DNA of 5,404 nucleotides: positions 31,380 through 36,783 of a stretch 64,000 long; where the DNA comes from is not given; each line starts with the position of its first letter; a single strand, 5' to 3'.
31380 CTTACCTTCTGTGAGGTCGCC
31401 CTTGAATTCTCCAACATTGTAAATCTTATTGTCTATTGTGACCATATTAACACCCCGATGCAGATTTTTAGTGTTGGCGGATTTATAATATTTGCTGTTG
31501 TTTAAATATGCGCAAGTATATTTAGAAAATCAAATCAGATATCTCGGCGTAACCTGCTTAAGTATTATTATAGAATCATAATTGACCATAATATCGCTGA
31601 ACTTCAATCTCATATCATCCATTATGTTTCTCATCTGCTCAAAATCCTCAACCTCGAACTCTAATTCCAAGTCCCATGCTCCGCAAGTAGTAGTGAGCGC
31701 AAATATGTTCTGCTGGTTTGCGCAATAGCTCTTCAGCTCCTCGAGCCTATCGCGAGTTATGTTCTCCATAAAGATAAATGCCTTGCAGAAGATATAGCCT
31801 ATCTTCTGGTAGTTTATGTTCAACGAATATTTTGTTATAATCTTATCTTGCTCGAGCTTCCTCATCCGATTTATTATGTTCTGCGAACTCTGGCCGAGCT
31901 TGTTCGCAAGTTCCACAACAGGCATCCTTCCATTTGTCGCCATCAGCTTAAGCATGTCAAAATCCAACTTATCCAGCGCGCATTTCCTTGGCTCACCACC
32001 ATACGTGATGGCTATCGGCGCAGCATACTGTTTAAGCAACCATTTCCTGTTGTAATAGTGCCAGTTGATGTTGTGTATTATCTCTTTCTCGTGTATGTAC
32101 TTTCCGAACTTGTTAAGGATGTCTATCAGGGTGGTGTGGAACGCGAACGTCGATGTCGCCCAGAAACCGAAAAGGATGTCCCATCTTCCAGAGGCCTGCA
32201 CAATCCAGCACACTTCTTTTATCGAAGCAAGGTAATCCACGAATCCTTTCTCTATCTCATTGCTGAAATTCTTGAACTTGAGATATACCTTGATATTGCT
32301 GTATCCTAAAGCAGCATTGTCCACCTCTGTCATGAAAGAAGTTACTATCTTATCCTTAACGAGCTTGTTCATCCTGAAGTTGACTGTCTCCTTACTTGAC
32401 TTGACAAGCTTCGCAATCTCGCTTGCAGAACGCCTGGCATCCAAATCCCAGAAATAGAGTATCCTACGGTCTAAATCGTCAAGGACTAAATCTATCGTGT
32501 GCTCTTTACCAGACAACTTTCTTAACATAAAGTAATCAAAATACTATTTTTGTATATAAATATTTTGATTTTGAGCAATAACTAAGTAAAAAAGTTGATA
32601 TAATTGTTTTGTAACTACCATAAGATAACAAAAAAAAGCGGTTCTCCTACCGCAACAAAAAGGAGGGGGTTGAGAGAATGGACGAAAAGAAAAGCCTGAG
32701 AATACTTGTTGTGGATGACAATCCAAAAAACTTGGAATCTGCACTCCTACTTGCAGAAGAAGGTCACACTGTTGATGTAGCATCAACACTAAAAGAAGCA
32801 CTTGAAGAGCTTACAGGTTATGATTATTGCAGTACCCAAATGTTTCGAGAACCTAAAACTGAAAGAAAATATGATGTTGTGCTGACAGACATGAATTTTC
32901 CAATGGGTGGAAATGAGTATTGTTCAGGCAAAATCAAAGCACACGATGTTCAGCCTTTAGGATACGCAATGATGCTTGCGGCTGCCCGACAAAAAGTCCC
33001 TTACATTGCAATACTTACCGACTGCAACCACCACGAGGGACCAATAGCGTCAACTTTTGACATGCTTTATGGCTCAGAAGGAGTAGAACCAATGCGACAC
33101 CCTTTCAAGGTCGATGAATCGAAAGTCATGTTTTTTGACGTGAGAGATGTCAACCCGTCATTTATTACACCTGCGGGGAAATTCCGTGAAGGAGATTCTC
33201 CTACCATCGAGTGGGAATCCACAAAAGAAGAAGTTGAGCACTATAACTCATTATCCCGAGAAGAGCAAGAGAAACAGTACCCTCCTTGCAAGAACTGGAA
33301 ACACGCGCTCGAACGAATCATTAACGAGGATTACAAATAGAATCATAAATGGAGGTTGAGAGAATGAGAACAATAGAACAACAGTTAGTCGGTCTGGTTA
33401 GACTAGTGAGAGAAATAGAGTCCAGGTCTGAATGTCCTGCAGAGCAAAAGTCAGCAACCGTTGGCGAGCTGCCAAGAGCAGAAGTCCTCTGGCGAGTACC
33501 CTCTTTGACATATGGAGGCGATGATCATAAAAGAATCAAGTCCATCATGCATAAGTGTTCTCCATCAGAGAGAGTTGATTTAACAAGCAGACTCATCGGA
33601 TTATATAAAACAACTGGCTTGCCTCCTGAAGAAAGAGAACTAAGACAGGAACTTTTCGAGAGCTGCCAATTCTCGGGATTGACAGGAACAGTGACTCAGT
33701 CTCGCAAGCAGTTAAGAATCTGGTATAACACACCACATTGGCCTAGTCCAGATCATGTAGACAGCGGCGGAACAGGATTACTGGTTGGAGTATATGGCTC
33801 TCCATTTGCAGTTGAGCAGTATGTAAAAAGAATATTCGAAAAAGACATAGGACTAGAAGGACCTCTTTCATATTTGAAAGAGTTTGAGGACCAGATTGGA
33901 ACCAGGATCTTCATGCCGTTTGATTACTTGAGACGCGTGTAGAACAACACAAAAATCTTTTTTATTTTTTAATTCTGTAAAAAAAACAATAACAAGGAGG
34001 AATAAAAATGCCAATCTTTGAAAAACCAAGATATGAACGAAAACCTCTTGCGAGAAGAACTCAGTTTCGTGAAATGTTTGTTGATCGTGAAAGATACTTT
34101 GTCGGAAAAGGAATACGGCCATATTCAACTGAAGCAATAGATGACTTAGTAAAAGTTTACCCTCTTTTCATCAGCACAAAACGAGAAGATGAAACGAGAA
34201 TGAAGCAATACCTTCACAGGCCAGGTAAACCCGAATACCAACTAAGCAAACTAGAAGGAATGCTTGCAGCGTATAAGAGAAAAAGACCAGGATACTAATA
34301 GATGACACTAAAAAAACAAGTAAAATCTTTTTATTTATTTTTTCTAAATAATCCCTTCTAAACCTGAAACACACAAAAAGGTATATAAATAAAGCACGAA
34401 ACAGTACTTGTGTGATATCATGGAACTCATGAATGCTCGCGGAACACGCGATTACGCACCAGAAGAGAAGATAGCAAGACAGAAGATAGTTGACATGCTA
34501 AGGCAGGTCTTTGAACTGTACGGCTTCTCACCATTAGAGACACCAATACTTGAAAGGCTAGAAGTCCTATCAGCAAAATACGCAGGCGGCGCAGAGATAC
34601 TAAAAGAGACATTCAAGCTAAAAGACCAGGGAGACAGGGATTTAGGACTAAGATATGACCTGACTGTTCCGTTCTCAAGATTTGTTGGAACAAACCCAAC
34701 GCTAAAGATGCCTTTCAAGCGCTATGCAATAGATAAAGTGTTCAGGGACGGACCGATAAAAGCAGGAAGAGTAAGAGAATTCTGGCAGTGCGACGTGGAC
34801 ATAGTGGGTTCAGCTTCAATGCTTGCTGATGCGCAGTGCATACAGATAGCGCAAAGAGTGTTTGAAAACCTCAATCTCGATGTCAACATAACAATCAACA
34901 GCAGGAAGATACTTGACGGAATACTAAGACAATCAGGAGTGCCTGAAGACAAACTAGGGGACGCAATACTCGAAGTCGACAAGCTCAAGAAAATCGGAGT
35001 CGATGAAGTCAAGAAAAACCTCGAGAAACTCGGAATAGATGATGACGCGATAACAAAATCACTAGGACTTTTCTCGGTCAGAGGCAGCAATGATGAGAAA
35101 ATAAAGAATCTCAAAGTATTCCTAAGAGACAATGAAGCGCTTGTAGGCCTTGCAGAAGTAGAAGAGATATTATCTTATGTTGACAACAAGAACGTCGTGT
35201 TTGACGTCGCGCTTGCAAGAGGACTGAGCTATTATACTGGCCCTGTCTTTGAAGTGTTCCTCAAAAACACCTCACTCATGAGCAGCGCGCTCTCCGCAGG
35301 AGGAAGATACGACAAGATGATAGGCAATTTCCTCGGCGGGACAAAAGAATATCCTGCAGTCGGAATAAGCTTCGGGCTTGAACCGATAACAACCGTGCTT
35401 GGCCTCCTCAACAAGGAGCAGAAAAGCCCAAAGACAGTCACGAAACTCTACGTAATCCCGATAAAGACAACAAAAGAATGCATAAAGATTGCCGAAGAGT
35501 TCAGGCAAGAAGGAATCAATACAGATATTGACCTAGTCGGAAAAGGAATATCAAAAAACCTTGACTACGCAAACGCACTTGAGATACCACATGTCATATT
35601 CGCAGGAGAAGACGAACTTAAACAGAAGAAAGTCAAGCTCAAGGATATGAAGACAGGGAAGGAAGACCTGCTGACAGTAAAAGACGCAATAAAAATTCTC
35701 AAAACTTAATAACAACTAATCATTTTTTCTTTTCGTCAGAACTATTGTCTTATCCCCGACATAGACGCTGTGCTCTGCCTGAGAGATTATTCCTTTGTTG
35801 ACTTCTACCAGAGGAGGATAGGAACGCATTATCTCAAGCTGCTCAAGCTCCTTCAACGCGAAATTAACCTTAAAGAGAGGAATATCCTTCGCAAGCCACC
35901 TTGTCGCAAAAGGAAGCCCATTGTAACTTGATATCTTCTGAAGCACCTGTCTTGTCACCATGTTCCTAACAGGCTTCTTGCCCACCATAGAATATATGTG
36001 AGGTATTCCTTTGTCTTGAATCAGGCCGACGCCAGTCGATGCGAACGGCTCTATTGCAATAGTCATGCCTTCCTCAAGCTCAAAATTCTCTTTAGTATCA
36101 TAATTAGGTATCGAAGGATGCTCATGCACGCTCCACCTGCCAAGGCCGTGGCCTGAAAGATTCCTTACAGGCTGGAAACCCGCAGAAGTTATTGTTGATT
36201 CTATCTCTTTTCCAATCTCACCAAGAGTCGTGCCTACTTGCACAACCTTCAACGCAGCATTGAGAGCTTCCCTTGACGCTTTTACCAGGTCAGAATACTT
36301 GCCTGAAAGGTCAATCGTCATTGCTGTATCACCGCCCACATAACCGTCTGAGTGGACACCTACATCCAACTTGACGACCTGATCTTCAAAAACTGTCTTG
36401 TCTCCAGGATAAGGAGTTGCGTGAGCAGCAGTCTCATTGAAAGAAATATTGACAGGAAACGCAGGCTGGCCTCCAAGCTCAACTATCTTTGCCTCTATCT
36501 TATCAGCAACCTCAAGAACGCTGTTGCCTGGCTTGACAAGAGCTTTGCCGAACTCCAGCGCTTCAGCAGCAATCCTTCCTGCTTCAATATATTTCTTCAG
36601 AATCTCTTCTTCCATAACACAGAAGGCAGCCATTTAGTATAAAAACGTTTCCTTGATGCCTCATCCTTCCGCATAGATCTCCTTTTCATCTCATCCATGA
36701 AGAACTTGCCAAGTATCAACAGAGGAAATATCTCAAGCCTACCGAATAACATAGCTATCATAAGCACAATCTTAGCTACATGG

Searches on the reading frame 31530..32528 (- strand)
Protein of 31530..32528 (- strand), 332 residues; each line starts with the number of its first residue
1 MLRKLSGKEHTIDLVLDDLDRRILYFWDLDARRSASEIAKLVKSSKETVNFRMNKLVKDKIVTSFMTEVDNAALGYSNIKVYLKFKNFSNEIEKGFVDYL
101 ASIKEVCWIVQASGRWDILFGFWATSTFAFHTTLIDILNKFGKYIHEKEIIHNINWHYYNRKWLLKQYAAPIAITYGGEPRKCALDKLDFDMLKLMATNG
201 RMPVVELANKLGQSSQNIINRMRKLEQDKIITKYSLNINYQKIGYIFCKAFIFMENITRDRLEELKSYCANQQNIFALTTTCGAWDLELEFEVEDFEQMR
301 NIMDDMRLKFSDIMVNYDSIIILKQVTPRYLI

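Call 63: search_protein_families(library=pfam, proteins=[window:31530-32528:-], max_evalue=0.0001)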
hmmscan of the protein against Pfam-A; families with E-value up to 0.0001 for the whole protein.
window:31530-32528:- (332 aa): 4 families
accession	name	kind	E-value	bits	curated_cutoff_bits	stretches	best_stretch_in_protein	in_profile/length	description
PF13404.12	HTH_AsnC-type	-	1.4e-20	73.2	27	2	16-56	1-41/42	AsnC-type helix-turn-helix domain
PF13412.12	HTH_24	-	1.3e-18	66.8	21.9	2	185-232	1-48/48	Winged helix-turn-helix DNA-binding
PF12840.13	HTH_20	-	2.5e-08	34.2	27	0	28-63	12-49/51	Helix-turn-helix domain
PF13545.12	HTH_Crp_2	-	5.9e-05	23.4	27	0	34-63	24-53/70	Crp-like helix-turn-helix domain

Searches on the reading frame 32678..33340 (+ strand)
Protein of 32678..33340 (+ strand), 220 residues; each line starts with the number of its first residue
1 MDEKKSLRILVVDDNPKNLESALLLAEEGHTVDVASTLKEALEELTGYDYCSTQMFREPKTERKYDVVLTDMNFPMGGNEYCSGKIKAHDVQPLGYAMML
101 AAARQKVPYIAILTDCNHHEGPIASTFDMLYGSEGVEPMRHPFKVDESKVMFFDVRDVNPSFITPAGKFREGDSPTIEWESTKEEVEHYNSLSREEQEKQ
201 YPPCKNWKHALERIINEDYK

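Call 63: search_protein_families(library=pfam, proteins=[window:32678-33340:+], max_evalue=0.0001)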
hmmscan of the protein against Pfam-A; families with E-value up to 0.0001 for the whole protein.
window:32678-33340:+ (220 aa): 1 family
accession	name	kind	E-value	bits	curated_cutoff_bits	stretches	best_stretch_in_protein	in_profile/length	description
PF00072.30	Response_reg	-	4.4e-05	24.1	30.2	0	9-90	1-68/111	Response regulator receiver domain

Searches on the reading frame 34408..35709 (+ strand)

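Call 63: search_protein_families(library=pfam, proteins=[window:34408-35709:+], max_evalue=0.0001)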
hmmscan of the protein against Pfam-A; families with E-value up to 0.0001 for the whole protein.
window:34408-35709:+ (433 aa): 5 families
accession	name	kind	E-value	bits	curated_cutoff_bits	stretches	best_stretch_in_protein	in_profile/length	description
PF13393.11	tRNA-synt_His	-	3.2e-43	148.6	25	1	12-327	1-308/308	Histidyl-tRNA synthetase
PF03129.25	HGTP_anticodon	-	1.8e-15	57.3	21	1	347-432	2-92/94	Anticodon binding domain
PF01409.25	tRNA-synt_2d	-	2.5e-06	27.6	19.8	1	23-154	18-152/246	tRNA synthetases class II core domain (F)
PF00152.25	tRNA-synt_2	-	2.9e-05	23.8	25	0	105-161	94-145/308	tRNA synthetases class II (D, K and N)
PF00587.30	tRNA-synt_2b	-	9.8e-05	22.9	29.3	0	69-194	1-110/179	tRNA synthetase class II core domain (G, H, P, S and T)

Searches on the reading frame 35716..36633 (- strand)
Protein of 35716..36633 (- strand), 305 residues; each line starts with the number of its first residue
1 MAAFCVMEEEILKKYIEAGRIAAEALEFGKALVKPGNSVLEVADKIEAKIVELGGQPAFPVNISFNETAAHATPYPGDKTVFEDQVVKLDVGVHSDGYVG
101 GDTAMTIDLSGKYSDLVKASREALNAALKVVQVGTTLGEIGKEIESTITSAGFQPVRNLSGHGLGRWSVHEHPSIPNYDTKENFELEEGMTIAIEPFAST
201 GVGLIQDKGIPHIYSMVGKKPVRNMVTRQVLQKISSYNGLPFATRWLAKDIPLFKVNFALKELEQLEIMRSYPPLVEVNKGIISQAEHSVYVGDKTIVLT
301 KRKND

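Call 63: search_protein_families(library=pfam, proteins=[window:35716-36633:-], max_evalue=0.0001)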
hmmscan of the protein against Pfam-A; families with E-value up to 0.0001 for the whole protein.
window:35716-36633:- (305 aa): 1 family
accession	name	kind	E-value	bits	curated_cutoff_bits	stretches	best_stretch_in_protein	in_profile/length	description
PF00557.29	Peptidase_M24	-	2.6e-35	122.5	23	1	15-208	3-195/208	Metallopeptidase family M24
